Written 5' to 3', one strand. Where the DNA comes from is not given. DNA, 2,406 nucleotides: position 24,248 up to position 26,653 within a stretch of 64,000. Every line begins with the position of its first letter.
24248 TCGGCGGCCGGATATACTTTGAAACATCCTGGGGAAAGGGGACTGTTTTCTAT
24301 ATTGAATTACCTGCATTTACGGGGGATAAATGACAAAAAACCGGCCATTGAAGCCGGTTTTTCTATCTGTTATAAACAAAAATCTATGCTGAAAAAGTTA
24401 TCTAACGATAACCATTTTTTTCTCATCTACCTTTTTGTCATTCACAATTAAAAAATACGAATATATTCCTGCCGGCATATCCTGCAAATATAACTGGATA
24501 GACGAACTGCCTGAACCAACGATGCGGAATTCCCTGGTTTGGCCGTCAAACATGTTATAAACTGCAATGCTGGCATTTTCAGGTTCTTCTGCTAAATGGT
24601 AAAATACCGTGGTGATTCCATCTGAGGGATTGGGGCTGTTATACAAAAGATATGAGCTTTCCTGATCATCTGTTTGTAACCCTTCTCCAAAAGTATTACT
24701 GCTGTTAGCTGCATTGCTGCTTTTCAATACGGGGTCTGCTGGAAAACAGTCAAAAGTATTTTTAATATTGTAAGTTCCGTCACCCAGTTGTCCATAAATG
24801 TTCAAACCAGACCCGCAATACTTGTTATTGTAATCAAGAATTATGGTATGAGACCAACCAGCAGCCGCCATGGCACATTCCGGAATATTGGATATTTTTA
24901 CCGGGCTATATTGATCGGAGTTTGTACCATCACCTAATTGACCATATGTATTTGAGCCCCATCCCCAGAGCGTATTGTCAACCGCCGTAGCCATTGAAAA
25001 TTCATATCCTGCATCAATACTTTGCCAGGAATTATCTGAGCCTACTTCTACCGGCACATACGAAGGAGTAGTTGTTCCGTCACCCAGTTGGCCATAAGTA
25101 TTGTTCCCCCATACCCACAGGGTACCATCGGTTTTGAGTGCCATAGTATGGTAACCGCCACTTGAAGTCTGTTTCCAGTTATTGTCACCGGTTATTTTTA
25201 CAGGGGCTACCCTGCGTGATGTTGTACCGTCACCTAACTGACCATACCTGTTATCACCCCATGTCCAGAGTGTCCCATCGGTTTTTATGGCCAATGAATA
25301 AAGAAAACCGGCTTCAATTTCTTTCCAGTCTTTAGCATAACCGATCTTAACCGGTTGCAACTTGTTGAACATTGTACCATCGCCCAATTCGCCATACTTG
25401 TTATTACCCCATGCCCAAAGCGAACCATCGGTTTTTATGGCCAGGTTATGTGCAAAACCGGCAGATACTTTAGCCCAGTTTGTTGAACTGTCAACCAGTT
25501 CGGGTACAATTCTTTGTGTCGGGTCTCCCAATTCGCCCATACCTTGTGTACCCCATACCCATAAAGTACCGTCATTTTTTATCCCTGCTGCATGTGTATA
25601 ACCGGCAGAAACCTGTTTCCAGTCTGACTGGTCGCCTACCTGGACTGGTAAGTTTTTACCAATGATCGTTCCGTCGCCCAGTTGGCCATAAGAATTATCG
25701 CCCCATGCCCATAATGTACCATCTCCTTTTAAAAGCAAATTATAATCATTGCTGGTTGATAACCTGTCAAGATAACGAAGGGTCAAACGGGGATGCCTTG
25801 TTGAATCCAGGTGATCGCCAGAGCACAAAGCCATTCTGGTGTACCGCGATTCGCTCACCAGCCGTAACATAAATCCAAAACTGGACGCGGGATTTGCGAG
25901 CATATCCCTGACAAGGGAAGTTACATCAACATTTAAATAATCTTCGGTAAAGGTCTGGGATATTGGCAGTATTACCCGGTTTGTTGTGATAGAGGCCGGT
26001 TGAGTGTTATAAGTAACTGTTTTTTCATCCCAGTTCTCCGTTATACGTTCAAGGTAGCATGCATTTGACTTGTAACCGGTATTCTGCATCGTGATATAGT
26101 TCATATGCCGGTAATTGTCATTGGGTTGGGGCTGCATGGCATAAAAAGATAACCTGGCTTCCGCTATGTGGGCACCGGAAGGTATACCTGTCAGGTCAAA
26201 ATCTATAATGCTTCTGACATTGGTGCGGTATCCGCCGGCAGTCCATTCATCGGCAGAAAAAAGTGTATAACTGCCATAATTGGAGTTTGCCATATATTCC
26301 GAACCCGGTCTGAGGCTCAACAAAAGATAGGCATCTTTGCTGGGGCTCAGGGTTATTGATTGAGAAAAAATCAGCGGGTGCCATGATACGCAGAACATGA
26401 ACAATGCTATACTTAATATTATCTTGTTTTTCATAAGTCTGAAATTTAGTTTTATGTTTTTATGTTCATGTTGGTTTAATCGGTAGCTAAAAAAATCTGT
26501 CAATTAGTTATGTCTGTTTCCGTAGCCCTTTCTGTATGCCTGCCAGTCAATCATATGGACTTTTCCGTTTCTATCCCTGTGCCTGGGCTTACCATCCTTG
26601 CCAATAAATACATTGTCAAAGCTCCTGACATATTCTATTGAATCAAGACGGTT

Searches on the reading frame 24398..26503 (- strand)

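Call 24: search_protein_families(library=pfam, proteins=[window:24398-26503:-], max_evalue=0.001)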
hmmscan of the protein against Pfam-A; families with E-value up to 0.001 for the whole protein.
window:24398-26503:- (701 aa): 7 families
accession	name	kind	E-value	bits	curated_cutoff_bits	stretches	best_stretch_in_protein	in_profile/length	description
PF25390.1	WD40_RLD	-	4.2e-78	263.6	150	2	248-444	94-299/363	RCC1-like domain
PF00415.24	RCC1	-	3.1e-71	236.2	21.7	6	409-456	1-50/50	Regulator of chromosome condensation (RCC1) repeat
PF13540.12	RCC1_2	-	7.2e-55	182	22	6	444-472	2-30/30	Regulator of chromosome condensation (RCC1) repeat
PF24517.2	CBM96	-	9.3e-14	52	26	1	51-220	4-144/164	Carbohydrate-binding module family 96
PF25384.1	Alsin_RLD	-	7.6e-11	42.4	100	0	411-482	243-316/405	Alsin RCC1-like domain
PF06848.17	Disaggr_repeat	-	2e-05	24.8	33.9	1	90-241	22-178/179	Disaggregatase related repeat domain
PF18962.6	Por_Secre_tail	-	0.0008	20.1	27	0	624-699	3-75/75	Secretion system C-terminal sorting domain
